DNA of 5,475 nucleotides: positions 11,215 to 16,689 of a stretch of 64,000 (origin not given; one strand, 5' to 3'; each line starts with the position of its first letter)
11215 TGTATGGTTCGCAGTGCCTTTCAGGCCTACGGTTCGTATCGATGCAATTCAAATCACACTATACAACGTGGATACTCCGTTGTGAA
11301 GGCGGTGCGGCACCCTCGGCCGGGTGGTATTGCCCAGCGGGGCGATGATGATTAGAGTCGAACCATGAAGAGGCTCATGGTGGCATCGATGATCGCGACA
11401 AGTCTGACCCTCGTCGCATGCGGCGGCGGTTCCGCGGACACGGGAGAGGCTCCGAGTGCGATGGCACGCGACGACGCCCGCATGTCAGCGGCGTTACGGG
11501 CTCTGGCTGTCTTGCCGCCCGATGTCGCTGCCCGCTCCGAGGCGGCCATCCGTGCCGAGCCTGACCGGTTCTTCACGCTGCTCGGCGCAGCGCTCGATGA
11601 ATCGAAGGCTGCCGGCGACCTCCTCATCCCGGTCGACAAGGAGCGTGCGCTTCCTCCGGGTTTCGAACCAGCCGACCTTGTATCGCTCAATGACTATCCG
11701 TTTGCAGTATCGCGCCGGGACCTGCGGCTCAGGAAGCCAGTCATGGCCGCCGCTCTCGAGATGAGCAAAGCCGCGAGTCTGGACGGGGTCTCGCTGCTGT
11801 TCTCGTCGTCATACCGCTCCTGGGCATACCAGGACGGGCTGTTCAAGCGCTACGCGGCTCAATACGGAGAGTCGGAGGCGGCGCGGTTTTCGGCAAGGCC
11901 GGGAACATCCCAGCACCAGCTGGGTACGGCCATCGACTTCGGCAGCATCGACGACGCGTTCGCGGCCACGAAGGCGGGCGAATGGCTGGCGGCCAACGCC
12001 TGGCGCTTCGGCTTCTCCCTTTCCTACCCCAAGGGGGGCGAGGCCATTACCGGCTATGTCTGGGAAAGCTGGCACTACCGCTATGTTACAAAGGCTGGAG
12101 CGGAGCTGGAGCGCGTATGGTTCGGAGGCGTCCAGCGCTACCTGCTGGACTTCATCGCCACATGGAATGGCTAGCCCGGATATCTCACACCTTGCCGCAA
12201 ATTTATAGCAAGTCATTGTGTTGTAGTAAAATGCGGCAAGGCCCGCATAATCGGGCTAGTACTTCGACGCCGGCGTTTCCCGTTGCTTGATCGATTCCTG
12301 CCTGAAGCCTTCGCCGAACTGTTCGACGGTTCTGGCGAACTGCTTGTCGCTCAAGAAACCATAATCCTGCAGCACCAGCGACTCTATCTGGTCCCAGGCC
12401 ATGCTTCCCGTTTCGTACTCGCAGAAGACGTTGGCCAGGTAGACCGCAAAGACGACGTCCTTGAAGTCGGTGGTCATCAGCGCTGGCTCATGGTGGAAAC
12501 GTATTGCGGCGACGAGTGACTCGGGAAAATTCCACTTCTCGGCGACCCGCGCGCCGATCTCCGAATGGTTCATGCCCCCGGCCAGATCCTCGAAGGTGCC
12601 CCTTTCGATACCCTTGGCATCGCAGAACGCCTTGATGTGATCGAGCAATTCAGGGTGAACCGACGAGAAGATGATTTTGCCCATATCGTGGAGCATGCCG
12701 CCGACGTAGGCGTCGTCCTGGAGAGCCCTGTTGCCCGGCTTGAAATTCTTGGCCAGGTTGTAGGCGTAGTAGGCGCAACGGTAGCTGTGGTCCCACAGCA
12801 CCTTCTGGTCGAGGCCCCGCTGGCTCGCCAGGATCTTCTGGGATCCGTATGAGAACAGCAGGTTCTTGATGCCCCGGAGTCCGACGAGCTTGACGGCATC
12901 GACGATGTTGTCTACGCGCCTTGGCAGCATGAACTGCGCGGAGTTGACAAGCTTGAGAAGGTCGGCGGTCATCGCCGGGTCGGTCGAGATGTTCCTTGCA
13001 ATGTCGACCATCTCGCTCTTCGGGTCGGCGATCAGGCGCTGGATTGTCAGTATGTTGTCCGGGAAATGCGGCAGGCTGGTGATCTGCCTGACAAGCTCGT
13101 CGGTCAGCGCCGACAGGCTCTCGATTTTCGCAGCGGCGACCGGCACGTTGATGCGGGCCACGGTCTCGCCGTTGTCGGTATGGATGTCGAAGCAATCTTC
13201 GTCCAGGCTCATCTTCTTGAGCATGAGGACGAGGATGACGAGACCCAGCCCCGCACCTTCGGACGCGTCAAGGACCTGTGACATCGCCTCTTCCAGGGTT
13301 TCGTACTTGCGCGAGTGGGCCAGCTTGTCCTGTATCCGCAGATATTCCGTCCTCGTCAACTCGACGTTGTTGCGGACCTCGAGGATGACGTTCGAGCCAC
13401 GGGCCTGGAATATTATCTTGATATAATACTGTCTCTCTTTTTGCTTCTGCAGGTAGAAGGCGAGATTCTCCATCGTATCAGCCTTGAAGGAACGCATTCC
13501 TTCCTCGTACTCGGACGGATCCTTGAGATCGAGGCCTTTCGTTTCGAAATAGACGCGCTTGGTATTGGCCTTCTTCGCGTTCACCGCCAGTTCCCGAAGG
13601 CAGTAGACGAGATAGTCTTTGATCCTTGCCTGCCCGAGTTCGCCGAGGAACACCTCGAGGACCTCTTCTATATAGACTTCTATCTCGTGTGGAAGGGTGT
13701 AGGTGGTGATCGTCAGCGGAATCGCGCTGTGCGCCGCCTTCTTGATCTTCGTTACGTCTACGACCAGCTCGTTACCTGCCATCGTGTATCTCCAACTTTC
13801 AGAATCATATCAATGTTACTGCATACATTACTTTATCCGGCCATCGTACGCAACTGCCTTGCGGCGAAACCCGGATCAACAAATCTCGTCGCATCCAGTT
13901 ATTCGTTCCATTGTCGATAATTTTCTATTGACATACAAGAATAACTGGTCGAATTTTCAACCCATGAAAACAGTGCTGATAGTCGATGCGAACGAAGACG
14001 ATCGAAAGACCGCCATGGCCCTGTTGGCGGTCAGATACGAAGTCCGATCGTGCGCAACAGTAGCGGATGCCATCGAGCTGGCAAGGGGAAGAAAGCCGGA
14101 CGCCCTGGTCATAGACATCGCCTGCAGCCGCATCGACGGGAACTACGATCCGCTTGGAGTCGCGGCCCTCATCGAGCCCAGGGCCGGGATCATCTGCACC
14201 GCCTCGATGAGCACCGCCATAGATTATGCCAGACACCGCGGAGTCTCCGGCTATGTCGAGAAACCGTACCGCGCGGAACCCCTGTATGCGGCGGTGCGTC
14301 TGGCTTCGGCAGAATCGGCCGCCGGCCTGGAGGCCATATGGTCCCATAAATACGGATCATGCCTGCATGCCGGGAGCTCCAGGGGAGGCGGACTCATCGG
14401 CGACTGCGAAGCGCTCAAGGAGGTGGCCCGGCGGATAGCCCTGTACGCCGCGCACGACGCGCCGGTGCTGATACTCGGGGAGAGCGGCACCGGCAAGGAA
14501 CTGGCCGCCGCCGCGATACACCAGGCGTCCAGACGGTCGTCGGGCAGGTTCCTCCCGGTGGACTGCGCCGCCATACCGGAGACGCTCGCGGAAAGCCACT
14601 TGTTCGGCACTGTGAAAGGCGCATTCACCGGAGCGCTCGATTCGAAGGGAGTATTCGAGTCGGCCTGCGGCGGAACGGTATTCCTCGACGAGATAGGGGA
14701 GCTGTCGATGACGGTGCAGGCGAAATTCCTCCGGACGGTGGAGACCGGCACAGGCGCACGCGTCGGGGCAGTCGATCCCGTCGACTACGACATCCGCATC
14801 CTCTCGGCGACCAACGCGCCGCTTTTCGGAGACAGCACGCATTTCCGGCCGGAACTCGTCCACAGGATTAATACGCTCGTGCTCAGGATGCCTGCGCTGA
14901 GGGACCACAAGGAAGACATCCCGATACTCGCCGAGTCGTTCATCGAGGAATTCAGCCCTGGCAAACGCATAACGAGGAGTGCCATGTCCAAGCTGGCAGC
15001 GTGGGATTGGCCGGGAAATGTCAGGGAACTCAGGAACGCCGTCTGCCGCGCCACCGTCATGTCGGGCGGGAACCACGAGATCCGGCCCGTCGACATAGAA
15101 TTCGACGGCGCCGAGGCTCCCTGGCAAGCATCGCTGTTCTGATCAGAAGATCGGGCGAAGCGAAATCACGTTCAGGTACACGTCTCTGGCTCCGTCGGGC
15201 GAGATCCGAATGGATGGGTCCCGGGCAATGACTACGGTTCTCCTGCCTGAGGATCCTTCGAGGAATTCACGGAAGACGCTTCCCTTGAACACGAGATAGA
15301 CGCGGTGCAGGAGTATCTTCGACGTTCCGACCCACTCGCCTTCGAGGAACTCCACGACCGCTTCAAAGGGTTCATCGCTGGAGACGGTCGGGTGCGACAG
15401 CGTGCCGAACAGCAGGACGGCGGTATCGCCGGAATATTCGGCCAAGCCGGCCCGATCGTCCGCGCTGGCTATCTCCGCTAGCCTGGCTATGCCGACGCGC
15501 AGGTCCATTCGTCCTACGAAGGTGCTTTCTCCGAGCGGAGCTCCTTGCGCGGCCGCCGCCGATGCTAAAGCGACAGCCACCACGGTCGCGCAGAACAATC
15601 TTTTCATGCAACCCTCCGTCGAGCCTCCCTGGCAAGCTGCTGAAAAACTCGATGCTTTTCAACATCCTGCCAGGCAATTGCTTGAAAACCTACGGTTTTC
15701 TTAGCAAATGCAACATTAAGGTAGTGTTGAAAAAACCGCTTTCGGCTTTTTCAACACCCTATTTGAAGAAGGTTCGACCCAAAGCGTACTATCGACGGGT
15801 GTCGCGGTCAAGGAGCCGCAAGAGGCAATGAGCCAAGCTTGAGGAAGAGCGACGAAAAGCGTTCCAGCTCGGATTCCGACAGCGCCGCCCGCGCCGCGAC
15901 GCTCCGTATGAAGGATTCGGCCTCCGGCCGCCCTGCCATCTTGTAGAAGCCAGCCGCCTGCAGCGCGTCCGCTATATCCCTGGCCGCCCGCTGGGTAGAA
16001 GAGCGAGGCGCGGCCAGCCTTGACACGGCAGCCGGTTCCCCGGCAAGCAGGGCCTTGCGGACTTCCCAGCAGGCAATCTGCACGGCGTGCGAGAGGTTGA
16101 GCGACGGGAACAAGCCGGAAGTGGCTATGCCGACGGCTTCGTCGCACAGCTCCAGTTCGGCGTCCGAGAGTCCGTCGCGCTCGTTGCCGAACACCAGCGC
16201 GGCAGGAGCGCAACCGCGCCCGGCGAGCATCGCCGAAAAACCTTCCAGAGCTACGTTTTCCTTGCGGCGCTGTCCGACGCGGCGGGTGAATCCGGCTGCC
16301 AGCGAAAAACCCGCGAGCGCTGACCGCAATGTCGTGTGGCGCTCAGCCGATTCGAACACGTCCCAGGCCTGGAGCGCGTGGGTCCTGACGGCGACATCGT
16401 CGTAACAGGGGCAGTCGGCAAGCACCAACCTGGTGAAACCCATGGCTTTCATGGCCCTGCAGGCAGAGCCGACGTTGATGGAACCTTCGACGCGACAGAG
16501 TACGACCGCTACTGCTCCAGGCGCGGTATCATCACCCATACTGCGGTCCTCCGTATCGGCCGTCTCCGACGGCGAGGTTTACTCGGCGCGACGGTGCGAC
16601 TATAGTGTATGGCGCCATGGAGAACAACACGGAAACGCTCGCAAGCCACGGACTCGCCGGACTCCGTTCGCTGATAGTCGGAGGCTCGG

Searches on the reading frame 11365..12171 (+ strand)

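Call 19: search_protein_families(library=pfam, proteins=[window:11365-12171:+], max_evalue=0.001)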
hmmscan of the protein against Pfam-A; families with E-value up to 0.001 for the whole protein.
window:11365-12171:+ (269 aa): 1 family
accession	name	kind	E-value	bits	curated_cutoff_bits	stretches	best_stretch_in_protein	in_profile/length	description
PF02557.22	VanY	-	1.7e-38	131.8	25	1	121-242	3-131/132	D-alanyl-D-alanine carboxypeptidase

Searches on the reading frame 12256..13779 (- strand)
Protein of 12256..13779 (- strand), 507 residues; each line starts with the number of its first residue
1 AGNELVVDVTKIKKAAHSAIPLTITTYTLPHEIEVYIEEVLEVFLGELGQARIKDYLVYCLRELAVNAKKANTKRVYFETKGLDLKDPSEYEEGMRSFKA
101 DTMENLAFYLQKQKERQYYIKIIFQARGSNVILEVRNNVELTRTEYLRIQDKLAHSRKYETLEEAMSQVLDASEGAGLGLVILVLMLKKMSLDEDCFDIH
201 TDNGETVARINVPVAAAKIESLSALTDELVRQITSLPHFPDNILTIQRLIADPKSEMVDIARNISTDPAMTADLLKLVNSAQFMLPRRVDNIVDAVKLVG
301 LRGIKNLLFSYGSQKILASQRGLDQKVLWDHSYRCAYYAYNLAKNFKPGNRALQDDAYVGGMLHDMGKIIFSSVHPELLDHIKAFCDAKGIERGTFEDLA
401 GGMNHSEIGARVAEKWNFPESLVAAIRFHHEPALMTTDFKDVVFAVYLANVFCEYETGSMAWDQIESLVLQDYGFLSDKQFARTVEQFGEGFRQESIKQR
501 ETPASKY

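Call 19: search_protein_families(library=pfam, proteins=[window:12256-13779:-], max_evalue=0.001)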
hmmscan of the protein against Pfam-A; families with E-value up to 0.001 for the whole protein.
window:12256-13779:- (507 aa): 2 families
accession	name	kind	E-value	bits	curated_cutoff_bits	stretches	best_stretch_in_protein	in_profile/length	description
PF08668.18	HDOD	-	5e-56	189.8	22.9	1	236-432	1-196/196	HDOD domain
PF01966.28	HD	-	6.5e-11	43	22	1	329-436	2-92/116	HD domain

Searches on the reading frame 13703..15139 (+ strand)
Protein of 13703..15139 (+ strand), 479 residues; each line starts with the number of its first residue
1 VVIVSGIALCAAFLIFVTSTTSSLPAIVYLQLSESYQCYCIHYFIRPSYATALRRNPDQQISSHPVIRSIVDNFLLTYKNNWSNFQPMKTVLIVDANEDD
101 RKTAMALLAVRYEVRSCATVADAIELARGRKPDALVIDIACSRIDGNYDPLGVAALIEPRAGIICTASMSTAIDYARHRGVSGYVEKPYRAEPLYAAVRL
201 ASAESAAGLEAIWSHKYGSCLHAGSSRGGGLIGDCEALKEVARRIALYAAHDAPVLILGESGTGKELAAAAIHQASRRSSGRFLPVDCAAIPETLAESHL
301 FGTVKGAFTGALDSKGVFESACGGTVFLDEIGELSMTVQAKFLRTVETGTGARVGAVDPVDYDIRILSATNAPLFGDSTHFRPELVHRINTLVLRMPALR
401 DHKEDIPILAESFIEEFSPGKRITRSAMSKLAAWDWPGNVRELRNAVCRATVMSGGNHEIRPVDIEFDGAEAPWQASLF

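Call 6: search_protein_families(library=ncbifam, proteins=[window:13703-15139:+], max_evalue=0.01)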
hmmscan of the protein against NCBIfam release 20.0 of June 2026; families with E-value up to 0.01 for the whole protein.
window:13703-15139:+ (479 aa): 31 families (the best 25 are shown)
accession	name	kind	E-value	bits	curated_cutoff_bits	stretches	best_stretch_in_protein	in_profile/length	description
NF008469.0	PRK11361.1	equivalog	2.1e-75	254.2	714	1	87-457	3-379/461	acetoacetate metabolism transcriptional regulator AtoC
TIGR01817.1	nifA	equivalog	1.4e-71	241.9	528.85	1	221-470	188-443/534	nif-specific transcriptional activator NifA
TIGR01818.1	ntrC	equivalog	6.8e-70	236.1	558.6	1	93-469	3-381/463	nitrogen regulation protein NR(I)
NF003451.0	PRK05022.1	equivalog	1.7e-69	234.9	476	1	220-463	181-432/512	nitric oxide reductase transcriptional regulator NorR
TIGR02915.1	PEP_resp_reg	equivalog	8.2e-69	232.5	502.6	1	92-473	2-390/445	PEP-CTERM-box response regulator transcription factor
NF038308.1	RNA_repair_RtcR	equivalog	4.8e-65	220.4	650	1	229-475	180-444/530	RNA repair transcriptional activator RtcR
NF041552.1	TF_PrdR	equivalog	7.8e-65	219.3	795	1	231-456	269-502/577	sigma-54 dependent transcriptional regulator PrdR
TIGR02974.1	phageshock_pspF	equivalog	2.9e-64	217.4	443.55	1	231-475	1-253/336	phage shock protein operon transcriptional activator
NF051870.1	NAssimRespRegNtrX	equivalog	7.7e-62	209.6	600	1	89-459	2-373/452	nitrogen assimilation response regulator NtrX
NF050807.1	TransRegFlbDCaul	equivalog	7.9e-62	209.6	750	1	225-468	114-364/454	sigma-54-dependent transcriptional regulator FlbD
TIGR02329.1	propionate_PrpR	equivalog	4.6e-60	203.7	499.2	1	227-453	210-449/526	propionate catabolism operon regulatory protein PrpR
NF007689.0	PRK10365.1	equivalog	8.8e-60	202.7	760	1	92-458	9-376/441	sigma-54-dependent response regulator transcription factor ZraR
NF011953.0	PRK15424.1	equivalog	2.2e-59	201.5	703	1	226-452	216-463/538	propionate catabolism operon regulatory protein PrpR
NF008085.0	PRK10820.1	equivalog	8.3e-59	199.6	576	1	236-468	211-450/520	transcriptional regulator TyrR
NF041946.1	LuxO_transreg_Vib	equivalog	8.1e-57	193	800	1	110-457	19-369/463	quorum-sensing sigma-54 dependent transcriptional regulator LuxO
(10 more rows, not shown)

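Call 19: search_protein_families(library=pfam, proteins=[window:13703-15139:+], max_evalue=0.001)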
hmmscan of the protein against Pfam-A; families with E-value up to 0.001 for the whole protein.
window:13703-15139:+ (479 aa): 4 families
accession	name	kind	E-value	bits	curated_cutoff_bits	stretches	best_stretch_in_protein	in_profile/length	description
PF00158.32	Sigma54_activat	-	5.5e-51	173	20.2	1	231-394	1-167/168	Sigma-54 interaction domain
PF25601.1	AAA_lid_14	-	6.3e-17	61.6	27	1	400-467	1-72/87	AAA+ ATPase lid domain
PF14532.12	Sigma54_activ_2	-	3.9e-12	47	25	1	232-399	1-138/138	Sigma-54 interaction domain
PF00072.30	Response_reg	-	3.7e-06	27.5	30.2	1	91-199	1-111/111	Response regulator receiver domain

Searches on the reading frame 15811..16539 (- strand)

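Call 19: search_protein_families(library=pfam, proteins=[window:15811-16539:-], max_evalue=0.001)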
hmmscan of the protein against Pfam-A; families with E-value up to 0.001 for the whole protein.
window:15811-16539:- (243 aa): 1 family
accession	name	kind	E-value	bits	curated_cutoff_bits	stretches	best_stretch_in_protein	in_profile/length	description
PF00588.24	SpoU_methylase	-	5.2e-25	88.6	29.7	1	10-158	2-142/142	SpoU rRNA Methylase family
